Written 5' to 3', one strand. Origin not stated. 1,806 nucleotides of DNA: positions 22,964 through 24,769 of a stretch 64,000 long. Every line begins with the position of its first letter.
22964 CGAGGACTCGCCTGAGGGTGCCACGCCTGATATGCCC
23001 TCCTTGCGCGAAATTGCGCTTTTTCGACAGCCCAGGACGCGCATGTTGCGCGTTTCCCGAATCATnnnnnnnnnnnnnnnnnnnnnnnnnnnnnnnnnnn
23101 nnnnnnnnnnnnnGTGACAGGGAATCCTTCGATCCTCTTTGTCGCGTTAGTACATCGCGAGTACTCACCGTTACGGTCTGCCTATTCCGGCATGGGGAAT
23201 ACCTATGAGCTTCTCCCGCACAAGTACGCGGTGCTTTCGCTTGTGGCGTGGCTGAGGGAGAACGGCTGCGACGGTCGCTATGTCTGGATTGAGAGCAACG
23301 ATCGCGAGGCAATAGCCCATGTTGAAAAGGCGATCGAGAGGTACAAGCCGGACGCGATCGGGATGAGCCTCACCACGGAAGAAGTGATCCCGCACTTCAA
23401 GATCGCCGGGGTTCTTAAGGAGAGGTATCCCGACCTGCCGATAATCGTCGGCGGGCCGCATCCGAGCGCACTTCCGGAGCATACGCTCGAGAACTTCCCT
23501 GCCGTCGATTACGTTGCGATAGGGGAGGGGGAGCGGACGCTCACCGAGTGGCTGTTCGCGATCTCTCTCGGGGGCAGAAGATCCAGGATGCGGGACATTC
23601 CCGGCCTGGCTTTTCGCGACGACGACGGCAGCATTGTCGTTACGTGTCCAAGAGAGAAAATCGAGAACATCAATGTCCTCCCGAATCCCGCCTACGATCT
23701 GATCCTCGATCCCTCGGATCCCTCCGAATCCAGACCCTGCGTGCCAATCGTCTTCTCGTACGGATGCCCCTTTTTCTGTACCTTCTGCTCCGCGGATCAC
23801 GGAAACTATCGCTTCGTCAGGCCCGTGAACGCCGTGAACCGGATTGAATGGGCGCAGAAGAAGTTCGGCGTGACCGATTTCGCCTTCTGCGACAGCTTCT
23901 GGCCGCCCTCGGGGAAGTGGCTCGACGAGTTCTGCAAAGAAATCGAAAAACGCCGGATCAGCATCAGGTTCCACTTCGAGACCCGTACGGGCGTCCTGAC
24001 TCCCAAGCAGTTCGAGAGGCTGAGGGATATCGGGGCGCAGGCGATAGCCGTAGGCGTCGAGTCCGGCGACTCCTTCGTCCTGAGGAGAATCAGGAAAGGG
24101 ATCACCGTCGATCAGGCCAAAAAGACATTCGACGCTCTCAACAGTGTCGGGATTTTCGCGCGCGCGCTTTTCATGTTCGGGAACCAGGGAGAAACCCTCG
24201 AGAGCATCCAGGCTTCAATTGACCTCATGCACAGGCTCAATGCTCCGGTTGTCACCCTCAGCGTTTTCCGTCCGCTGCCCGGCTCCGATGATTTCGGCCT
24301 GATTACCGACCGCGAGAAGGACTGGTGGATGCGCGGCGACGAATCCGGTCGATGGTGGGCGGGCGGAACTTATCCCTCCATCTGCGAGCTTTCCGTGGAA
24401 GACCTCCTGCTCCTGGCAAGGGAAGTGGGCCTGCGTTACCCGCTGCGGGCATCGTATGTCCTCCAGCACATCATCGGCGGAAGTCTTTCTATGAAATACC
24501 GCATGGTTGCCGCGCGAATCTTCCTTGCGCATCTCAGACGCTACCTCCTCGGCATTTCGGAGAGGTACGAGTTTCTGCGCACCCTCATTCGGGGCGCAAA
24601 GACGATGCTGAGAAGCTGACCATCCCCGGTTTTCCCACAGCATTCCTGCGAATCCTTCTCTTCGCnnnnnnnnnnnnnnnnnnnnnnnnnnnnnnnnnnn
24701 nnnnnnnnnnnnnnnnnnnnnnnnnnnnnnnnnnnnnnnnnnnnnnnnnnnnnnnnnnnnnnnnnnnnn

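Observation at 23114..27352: Tandem paralogous B12-binding radical SAM enzymes followed by ccdA, divergent from the pseudokinase scaffold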

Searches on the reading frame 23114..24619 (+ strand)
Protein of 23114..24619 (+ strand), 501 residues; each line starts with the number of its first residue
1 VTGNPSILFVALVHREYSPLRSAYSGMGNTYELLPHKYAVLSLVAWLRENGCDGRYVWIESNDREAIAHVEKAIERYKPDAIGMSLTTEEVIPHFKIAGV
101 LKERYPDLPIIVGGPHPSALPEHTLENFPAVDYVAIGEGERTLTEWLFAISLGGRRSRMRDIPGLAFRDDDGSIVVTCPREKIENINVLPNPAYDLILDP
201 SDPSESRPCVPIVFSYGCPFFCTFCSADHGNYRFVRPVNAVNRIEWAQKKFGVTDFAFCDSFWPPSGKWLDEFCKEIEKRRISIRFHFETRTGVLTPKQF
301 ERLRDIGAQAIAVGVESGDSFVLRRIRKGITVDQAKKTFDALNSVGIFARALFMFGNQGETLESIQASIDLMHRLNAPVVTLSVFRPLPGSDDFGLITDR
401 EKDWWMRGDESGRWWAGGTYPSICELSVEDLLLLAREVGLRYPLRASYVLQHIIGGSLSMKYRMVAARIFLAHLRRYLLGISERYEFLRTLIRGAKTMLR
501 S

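Call 7: search_protein_families(library=pfam, proteins=[window:23114-24619:+], max_evalue=0.01)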
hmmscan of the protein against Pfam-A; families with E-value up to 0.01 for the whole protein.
window:23114-24619:+ (501 aa): 3 families
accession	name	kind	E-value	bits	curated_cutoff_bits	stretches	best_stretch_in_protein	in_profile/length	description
PF04055.27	Radical_SAM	-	1.2e-20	74.8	29.5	1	212-371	1-165/166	Radical SAM superfamily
PF02310.24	B12-binding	-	1.3e-18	67.4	32.1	1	27-145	4-119/121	B12 binding domain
PF19864.5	Radical_SAM_N2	-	0.0043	16.9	29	1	94-150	72-125/151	Radical SAM proteins, N-terminal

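Call 8: search_protein_families(library=ncbifam, proteins=[window:23114-24619:+], max_evalue=0.01)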
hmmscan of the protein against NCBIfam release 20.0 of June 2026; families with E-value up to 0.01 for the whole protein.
window:23114-24619:+ (501 aa): 24 families
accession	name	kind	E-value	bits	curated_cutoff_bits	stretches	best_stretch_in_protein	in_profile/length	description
NF050148.1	rSAM_ApyD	equivalog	7.4e-39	133.6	750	1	63-394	59-390/645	RiPP biosynthesis radical SAM protein ApyD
TIGR02026.1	BchE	equivalog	1.5e-38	133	481.35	1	40-400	25-390/497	magnesium-protoporphyrin IX monomethyl ester anaerobic oxidative cyclase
TIGR03471.1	HpnJ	equivalog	1.3e-34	119.9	577.6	1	92-451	82-441/472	hopanoid biosynthesis associated radical SAM protein HpnJ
TIGR03975.1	rSAM_ocin_1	subfamily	5.4e-30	104.5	281.85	1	66-375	116-433/606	RiPP maturation radical SAM C-methyltransferase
TIGR04013.1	B12_SAM_MJ_1487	hypoth_equivalog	3.5e-27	95.2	251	1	36-392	9-352/382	TIGR04013 family B12-binding domain/radical SAM domain-containing protein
TIGR04479.1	bcpD_PhpK_rSAM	subfamily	1.3e-26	93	600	1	37-375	72-409/504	PhpK family radical SAM P-methyltransferase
TIGR04385.1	B12_rSAM_cofa1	equivalog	1.6e-26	93.5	450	1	63-375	46-364/438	B12 lower ligand biosynthesis radical SAM protein BzaD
TIGR04367.1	HpnR_B12_rSAM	equivalog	2e-25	89.3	650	1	66-392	48-368/490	hopanoid C-3 methylase HpnR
TIGR04072.2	rSAM_ladder_B12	equivalog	5.6e-24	84.6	360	2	216-381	187-355/443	lipid biosynthesis B12-binding/radical SAM protein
TIGR04014.1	B12_SAM_MJ_0865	equivalog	1.2e-20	73.8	360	2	68-236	28-187/434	methyl-coenzyme M reductase glutamine C-methyltransferase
NF033712.0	B12_rSAM_KedN5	subfamily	1.4e-19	69.7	700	1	70-225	54-211/624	KedN5 family methylcobalamin-dependent radical SAM C-methyltransferase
NF038361.1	rSAM_Sden_1168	equivalog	1.7e-19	69.8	575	1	75-394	137-470/560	Sden_1168 family B12-binding radical SAM P-methyltransferase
NF033070.1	rSAM_AprD4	equivalog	1.3e-15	57.3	500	1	212-410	199-400/456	AprD4 family radical SAM diol-dehydratase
TIGR04190.1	B12_SAM_Ta0216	equivalog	2.4e-10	39.7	500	1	31-375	33-394/554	TIGR04190 family B12-binding domain/radical SAM domain protein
TIGR04295.1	B12_rSAM_oligo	hypoth_equivalog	1.1e-09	37.5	400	1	111-317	105-303/422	TIGR04295 family B12-binding domain-containing radical SAM protein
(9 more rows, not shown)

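Call 12: find_homologous_proteins(query=window:23114-24619:+)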
Query window:23114-24619:+ (501 aa): 208 proteins with E <= 0.001 among 8000 candidates; the best 120 are listed.
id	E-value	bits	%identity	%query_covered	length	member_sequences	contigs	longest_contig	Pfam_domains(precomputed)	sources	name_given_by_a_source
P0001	0.0e+0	1116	95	100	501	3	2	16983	PF04055.28,PF02310.25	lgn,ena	-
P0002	8.6e-206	703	58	100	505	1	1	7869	PF04055.28,PF02310.25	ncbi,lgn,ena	-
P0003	2.0e-201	688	56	100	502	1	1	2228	PF04055.28,PF02310.25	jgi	jgi:radical SAM superfamily enzyme YgiQ (UPF0313 family)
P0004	7.6e-201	686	57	100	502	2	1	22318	PF04055.28,PF02310.25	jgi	-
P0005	1.9e-178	612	53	100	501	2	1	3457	PF04055.28,PF02310.25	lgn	-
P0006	5.6e-178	611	52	100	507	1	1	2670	PF04055.28,PF02310.25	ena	-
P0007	5.3e-176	604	55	99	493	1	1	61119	PF04055.28,PF02310.25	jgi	-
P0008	9.0e-175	600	53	100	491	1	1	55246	PF04055.28,PF19864.6,PF02310.25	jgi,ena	-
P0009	8.2e-174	597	52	100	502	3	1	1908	PF04055.28,PF02310.25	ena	-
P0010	1.0e-173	597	52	99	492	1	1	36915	PF04055.28,PF02310.25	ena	-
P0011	1.5e-173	596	51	99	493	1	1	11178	PF04055.28,PF02310.25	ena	-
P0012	2.5e-173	595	52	100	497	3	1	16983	PF04055.28,PF02310.25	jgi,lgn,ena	-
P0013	6.3e-173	594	51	99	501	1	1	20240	PF04055.28,PF02310.25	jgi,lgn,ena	-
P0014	3.5e-172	592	53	99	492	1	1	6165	PF04055.28,PF02310.25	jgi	jgi:radical SAM superfamily enzyme YgiQ (UPF0313 family)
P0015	5.7e-172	591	51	99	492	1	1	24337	PF04055.28,PF02310.25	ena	-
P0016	6.7e-172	591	51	99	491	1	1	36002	PF04055.28,PF02310.25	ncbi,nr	ncbi:MAG: radical SAM protein [bacterium]|nr:radical SAM protein [bacterium]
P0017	9.8e-172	590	53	100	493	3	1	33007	PF04055.28,PF02310.25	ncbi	-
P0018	7.7e-171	587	50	99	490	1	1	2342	PF04055.28,PF02310.25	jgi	jgi:anaerobic magnesium-protoporphyrin IX monomethyl ester cyclase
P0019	7.9e-171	587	51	99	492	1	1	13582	PF04055.28,PF02310.25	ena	-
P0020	1.5e-170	586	52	100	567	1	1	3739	PF04055.28,PF02310.25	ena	-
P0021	1.7e-170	586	51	99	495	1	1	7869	PF04055.28,PF02310.25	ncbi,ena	-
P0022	4.9e-170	585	50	99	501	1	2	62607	PF04055.28,PF02310.25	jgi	-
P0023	1.4e-169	583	51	99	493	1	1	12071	PF04055.28,PF02310.25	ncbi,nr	ncbi:MAG: radical SAM protein [bacterium]|nr:radical SAM protein [bacterium]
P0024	2.2e-168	579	52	100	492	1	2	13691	PF04055.28,PF02310.25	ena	-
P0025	1.1e-167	577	52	100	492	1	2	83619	PF04055.28,PF02310.25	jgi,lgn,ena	-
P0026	2.4e-166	572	50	100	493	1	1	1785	PF04055.28,PF02310.25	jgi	jgi:anaerobic magnesium-protoporphyrin IX monomethyl ester cyclase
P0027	6.3e-166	571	49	100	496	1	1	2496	PF04055.28,PF02310.25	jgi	-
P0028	1.3e-165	570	50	100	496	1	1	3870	PF04055.28,PF02310.25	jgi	jgi:anaerobic magnesium-protoporphyrin IX monomethyl ester cyclase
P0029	2.2e-165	569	50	100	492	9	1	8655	PF04055.28,PF02310.25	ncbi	-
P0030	1.5e-164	567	50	100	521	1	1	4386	PF04055.28,PF02310.25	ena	-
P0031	4.9e-164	565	50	100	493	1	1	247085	PF04055.28,PF02310.25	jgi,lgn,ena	-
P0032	6.6e-164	564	51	99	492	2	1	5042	PF04055.28,PF02310.25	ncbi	-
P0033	2.1e-163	563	50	100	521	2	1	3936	PF04055.28,PF02310.25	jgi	jgi:anaerobic magnesium-protoporphyrin IX monomethyl ester cyclase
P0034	3.0e-163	562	49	100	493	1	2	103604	PF04055.28,PF02310.25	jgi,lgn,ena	-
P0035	3.7e-163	562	50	100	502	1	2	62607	PF04055.28,PF02310.25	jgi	-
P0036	6.5e-162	558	50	100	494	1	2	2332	PF04055.28,PF02310.25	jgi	jgi:radical SAM superfamily enzyme YgiQ (UPF0313 family)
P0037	7.7e-162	558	49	100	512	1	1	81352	PF04055.28,PF02310.25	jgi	-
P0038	1.2e-161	557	49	99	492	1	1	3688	PF04055.28,PF02310.25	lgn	-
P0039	1.2e-161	557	50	100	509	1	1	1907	PF04055.28,PF02310.25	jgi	jgi:radical SAM superfamily enzyme YgiQ (UPF0313 family)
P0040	8.4e-160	551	47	100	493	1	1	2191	PF04055.28,PF02310.25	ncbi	ncbi:MAG: radical SAM protein [bacterium]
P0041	4.1e-159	549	49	99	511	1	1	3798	PF04055.28,PF02310.25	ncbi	-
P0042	8.0e-159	548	50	100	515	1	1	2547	PF04055.28,PF02310.25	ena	-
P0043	3.9e-157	542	48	100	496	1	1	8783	PF04055.28,PF02310.25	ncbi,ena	-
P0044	2.6e-156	539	47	100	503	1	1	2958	PF04055.28,PF02310.25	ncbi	-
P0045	2.5e-155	536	49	100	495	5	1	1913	PF04055.28,PF02310.25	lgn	-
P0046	2.1e-154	533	46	99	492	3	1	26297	PF04055.28,PF02310.25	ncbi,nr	ncbi:MAG: radical SAM protein [bacterium]|nr:radical SAM protein [bacterium]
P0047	2.5e-154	533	50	94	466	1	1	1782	PF04055.28,PF02310.25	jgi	jgi:anaerobic magnesium-protoporphyrin IX monomethyl ester cyclase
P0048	5.2e-154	532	49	100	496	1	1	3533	PF04055.28,PF02310.25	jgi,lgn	jgi:magnesium-protoporphyrin IX monomethyl ester (oxidative) cyclase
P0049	3.0e-153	529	46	100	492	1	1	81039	PF04055.28,PF02310.25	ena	-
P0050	3.7e-153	529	46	100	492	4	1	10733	PF04055.28,PF19864.6,PF02310.25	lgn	-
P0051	1.9e-151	523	47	100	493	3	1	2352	PF04055.28,PF02310.25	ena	-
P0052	2.5e-149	516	47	100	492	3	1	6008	PF04055.28,PF02310.25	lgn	-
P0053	1.6e-144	500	46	100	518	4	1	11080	PF04055.28,PF02310.25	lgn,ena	-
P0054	3.5e-144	499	44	99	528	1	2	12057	PF04055.28,PF02310.25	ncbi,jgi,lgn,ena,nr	ncbi:MAG TPA: radical SAM protein [Firmicutes bacterium]|nr:radical SAM protein [Bacillota bacterium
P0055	7.4e-130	452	53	75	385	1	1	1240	PF04055.28,PF02310.25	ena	-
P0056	5.3e-89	317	49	58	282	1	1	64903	PF04055.28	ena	-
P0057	5.9e-51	192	33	82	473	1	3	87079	PF04055.28,PF02310.25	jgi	-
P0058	1.6e-46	177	33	66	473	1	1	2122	PF04055.28,PF02310.25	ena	-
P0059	2.3e-46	177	31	82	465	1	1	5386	PF04055.28,PF02310.25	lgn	-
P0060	5.0e-46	175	31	79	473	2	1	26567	PF04055.28,PF02310.25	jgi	-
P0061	5.5e-46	175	32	77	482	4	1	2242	PF04055.28,PF02310.25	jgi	jgi:radical SAM superfamily enzyme YgiQ (UPF0313 family)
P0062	4.9e-44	169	30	78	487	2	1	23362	PF04055.28,PF02310.25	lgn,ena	-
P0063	7.2e-44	168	34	68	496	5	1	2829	PF04055.28,PF02310.25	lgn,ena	-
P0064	4.9e-43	166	29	79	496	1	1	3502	PF04055.28,PF02310.25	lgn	-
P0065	5.5e-43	165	29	89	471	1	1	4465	PF04055.28,PF02310.25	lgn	-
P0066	1.8e-42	164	29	74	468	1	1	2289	PF04055.28,PF02310.25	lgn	-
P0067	3.1e-42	163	33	69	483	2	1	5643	PF04055.28,PF08497.16,PF02310.25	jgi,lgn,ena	-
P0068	6.1e-42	162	31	82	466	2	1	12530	PF04055.28,PF02310.25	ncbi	-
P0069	7.7e-42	162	29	76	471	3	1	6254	PF04055.28,PF02310.25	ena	-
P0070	3.9e-41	159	28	89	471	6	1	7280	PF04055.28,PF02310.25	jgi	jgi:anaerobic magnesium-protoporphyrin IX monomethyl ester cyclase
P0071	8.9e-41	158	29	70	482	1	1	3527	PF04055.28,PF02310.25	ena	-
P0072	1.2e-40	158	30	74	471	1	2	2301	PF04055.28,PF02310.25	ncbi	-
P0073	4.2e-39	153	27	85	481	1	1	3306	PF04055.28,PF02310.25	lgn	-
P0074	6.7e-39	152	28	91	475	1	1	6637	PF04055.28,PF02310.25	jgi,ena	-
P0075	7.4e-39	152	32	65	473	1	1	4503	PF04055.28,PF02310.25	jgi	jgi:anaerobic magnesium-protoporphyrin IX monomethyl ester cyclase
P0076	7.7e-39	152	32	70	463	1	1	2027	PF04055.28,PF02310.25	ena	-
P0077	1.1e-38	151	30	74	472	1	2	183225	PF04055.28,PF02310.25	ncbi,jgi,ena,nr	ncbi:MAG: radical SAM protein [Candidatus Omnitrophota bacterium]|nr:B12-binding domain-containing r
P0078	1.2e-38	151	30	80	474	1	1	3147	PF04055.28,PF02310.25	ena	-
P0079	1.5e-38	151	29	86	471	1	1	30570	PF04055.28,PF02310.25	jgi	jgi:anaerobic magnesium-protoporphyrin IX monomethyl ester cyclase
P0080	1.5e-38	151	31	65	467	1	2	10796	PF04055.28,PF02310.25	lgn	-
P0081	2.3e-38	150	28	86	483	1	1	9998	PF04055.28,PF02310.25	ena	-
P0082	2.7e-37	147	30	70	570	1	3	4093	PF04055.28,PF02310.25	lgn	-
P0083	1.1e-36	145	33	64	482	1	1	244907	PF04055.28,PF02310.25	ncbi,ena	-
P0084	2.8e-36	143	30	70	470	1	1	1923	PF04055.28,PF02310.25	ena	-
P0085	6.1e-36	142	31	63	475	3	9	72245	PF04055.28,PF02310.25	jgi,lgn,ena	-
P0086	6.6e-36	142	30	68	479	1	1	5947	PF04055.28,PF02310.25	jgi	-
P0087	1.3e-35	141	30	65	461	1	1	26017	PF04055.28,PF02310.25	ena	-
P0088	4.8e-35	139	31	71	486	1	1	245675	PF04055.28,PF19864.6,PF02310.25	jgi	jgi:radical SAM superfamily enzyme YgiQ (UPF0313 family)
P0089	5.5e-35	139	29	60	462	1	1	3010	PF04055.28,PF02310.25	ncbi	-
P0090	2.9e-34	137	29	70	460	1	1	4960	PF04055.28,PF02310.25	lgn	-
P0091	7.3e-34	135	29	73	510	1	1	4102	PF04055.28,PF02310.25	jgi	jgi:radical SAM superfamily enzyme YgiQ (UPF0313 family)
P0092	8.9e-34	135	29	73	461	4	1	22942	PF04055.28,PF02310.25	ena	-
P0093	1.9e-33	134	27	74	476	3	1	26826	PF04055.28,PF02310.25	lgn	-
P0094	2.7e-33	133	28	78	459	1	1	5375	PF04055.28,PF02310.25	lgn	-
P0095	5.7e-33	132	30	58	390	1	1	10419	PF04055.28,PF02310.25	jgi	jgi:radical SAM superfamily enzyme YgiQ (UPF0313 family)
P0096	8.0e-33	132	27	75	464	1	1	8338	PF04055.28,PF02310.25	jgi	jgi:radical SAM superfamily enzyme YgiQ (UPF0313 family)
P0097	8.2e-33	132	29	76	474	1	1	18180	PF04055.28,PF02310.25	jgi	jgi:radical SAM superfamily enzyme YgiQ (UPF0313 family)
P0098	1.9e-32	131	34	71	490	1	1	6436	PF04055.28,PF02310.25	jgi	-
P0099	2.3e-32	130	29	64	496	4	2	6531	PF04055.28,PF02310.25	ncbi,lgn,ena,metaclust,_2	metaclust:\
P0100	3.6e-32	130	29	60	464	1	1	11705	PF04055.28,PF02310.25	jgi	jgi:radical SAM superfamily enzyme YgiQ (UPF0313 family)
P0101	4.4e-32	129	30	69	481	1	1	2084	PF04055.28,PF02310.25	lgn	-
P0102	1.2e-31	128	28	73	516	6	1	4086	PF04055.28,PF02310.25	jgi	-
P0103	1.7e-31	128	27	66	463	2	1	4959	PF04055.28,PF02310.25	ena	-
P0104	1.7e-31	128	32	60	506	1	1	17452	PF04055.28,PF02310.25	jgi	jgi:anaerobic magnesium-protoporphyrin IX monomethyl ester cyclase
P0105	2.8e-31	127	30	64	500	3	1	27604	PF04055.28,PF02310.25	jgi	-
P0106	5.7e-31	126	29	70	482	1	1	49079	PF04055.28,PF02310.25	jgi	jgi:anaerobic magnesium-protoporphyrin IX monomethyl ester cyclase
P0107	8.5e-31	125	31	72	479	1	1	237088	PF04055.28,PF02310.25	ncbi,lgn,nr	ncbi:MAG: radical SAM protein [Candidatus Omnitrophica bacterium]|nr:radical SAM protein [Candidatus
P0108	2.9e-30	124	29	71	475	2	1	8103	PF04055.28,PF02310.25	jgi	jgi:anaerobic magnesium-protoporphyrin IX monomethyl ester cyclase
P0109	3.3e-30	123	27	73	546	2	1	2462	PF04055.28,PF02310.25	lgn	-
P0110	4.4e-30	123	28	70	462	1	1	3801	PF04055.28,PF02310.25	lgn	-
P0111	4.5e-30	123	26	72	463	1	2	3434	PF04055.28,PF02310.25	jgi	jgi:anaerobic magnesium-protoporphyrin IX monomethyl ester cyclase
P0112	9.1e-30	122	26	82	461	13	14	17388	PF04055.28,PF02310.25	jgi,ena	-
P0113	9.3e-30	122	28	66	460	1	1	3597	PF04055.28,PF02310.25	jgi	jgi:magnesium-protoporphyrin IX monomethyl ester (oxidative) cyclase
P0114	1.0e-29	122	26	77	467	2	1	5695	PF04055.28,PF02310.25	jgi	-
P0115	1.1e-29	122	27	68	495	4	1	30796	PF04055.28,PF02310.25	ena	-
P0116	1.1e-29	122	29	57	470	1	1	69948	PF04055.28,PF02310.25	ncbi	-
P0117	1.3e-29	121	31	65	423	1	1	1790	PF04055.28,PF02310.25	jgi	-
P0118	1.8e-29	121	30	57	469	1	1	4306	PF04055.28,PF02310.25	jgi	jgi:anaerobic magnesium-protoporphyrin IX monomethyl ester cyclase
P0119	2.8e-29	120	30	75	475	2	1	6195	PF04055.28,PF02310.25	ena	-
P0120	6.4e-29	119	29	59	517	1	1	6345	PF04055.28,PF02310.25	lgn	-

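Call 14: find_encoding_contigs(protein=P0031, flank=10000, max_places=2)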
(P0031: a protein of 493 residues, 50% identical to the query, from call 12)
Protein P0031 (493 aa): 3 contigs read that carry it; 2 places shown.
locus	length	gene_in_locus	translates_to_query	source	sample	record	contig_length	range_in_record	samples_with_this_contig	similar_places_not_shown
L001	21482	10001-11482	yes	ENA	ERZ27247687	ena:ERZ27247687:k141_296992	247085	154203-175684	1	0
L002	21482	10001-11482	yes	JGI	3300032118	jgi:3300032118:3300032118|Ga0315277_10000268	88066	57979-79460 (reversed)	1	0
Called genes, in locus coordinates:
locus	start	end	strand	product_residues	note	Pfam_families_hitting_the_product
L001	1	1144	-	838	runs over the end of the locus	PF01555:N6_N4_Mtase, PF02086:MethyltransfD12 (faint), PF03602:Cons_hypoth95 (faint), PF27126:NmeDI_C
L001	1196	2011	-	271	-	PF06182:ABC2_membrane_6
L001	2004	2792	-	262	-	PF06182:ABC2_membrane_6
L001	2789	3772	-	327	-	PF00005:ABC_tran, PF13304:AAA_21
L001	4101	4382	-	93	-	PF00076:RRM_1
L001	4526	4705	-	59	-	-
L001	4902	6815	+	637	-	PF00324:AA_permease, PF03522:SLC12 (weak)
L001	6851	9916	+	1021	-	PF13646:HEAT_2 (faint)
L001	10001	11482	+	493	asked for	PF02310:B12-binding, PF04055:Radical_SAM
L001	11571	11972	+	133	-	PF13513:HEAT_EZ (faint), PF13646:HEAT_2, PF02985:HEAT (faint), PF03130:HEAT_PBS (faint), PF00514:Arm (faint)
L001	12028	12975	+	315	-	PF13628:DUF4142 (faint), PF03713:DUF305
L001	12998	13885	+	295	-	PF00892:EamA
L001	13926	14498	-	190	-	PF01741:MscL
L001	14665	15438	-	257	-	-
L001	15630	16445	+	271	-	PF12697:Abhydrolase_6 (faint), PF00561:Abhydrolase_1 (weak)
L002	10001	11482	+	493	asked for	PF02310:B12-binding, PF04055:Radical_SAM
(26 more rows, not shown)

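Call 15: find_encoding_contigs(protein=P0034, flank=10000, max_places=2)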
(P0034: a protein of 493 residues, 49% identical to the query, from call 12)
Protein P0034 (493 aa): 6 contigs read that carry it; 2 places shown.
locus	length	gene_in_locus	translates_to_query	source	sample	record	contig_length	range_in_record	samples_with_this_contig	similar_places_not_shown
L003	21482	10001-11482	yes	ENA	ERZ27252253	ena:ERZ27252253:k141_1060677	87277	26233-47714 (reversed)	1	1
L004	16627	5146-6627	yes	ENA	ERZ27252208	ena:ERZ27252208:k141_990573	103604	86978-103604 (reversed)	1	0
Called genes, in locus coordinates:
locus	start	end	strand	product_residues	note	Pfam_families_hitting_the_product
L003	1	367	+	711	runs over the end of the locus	PF01074:Glyco_hydro_38N (weak), PF03065:Glyco_hydro_57, PF09094:AmyA-A_glucT_m, PF09095:AmyA-gluTrfs_C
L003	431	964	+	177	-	-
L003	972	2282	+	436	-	PF00483:NTP_transferase, PF24894:Hexapep_GlmU, PF25247:LbH_GLGC (weak), PF25084:LbH_EIF2B (weak), PF25087:GMPPB_C (weak)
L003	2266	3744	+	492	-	PF08323:Glyco_transf_5, PF13439:Glyco_transf_4 (faint), PF13579:Glyco_trans_4_4 (faint), PF00534:Glycos_transf_1, PF13692:Glyco_trans_1_4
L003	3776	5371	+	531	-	PF03065:Glyco_hydro_57, PF09210:BE_C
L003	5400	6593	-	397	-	-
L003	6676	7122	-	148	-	PF10825:DUF2752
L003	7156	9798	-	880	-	PF00801:PKD (faint), PF18911:PKD_4 (weak), PF13360:PQQ_2 (weak)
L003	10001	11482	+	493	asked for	PF02310:B12-binding, PF04055:Radical_SAM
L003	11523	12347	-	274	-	-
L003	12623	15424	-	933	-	-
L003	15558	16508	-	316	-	PF14378:PAP2_3 (weak), PF01569:PAP2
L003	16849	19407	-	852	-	-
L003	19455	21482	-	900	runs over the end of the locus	-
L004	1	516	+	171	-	?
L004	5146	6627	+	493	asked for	PF02310:B12-binding, PF04055:Radical_SAM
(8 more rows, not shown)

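Call 16: find_encoding_contigs(protein=P0022, flank=10000, max_places=1)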
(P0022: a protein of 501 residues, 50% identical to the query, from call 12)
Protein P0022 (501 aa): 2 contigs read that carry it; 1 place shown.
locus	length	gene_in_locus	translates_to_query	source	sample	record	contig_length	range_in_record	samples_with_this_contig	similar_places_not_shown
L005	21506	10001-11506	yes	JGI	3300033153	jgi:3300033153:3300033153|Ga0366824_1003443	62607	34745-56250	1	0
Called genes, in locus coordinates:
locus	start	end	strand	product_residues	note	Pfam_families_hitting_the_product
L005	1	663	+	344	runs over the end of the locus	PF05496:RuvB_N, PF01078:Mg_chelatase (faint), PF07728:AAA_5 (faint), PF00004:AAA, PF17864:AAA_lid_4, PF05491:WHD_RuvB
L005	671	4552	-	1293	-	PF00069:Pkinase, PF07714:PK_Tyr_Ser-Thr, PF00515:TPR_1 (faint), PF07719:TPR_2 (faint), PF00069:Pkinase, PF07714:PK_Tyr_Ser-Thr, PF00069:Pkinase, PF13414:TPR_11 (weak), +6 more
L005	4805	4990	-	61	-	-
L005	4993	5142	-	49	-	-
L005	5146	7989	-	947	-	PF00801:PKD, PF18911:PKD_4, PF06739:SBBP (faint)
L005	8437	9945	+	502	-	PF02310:B12-binding, PF04055:Radical_SAM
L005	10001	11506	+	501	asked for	PF02310:B12-binding, PF04055:Radical_SAM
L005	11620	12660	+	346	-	PF02683:DsbD_TM, PF13386:DsbD_2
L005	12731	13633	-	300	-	PF02129:Peptidase_S15, PF02230:Abhydrolase_2 (faint), PF03403:PAF-AH_p_II (faint), PF00561:Abhydrolase_1, PF01738:DLH (faint), PF12146:Hydrolase_4, PF12697:Abhydrolase_6, PF00326:Peptidase_S9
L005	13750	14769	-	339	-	PF05990:DUF900, PF05277:DUF726 (weak)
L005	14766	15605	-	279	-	-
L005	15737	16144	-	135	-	-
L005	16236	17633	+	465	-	PF03951:Gln-synt_N, PF00120:Gln-synt_C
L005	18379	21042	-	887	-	PF13360:PQQ_2 (faint), PF13570:Beta-prop_ACSF4 (weak)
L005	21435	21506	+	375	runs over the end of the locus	PF03590:AsnA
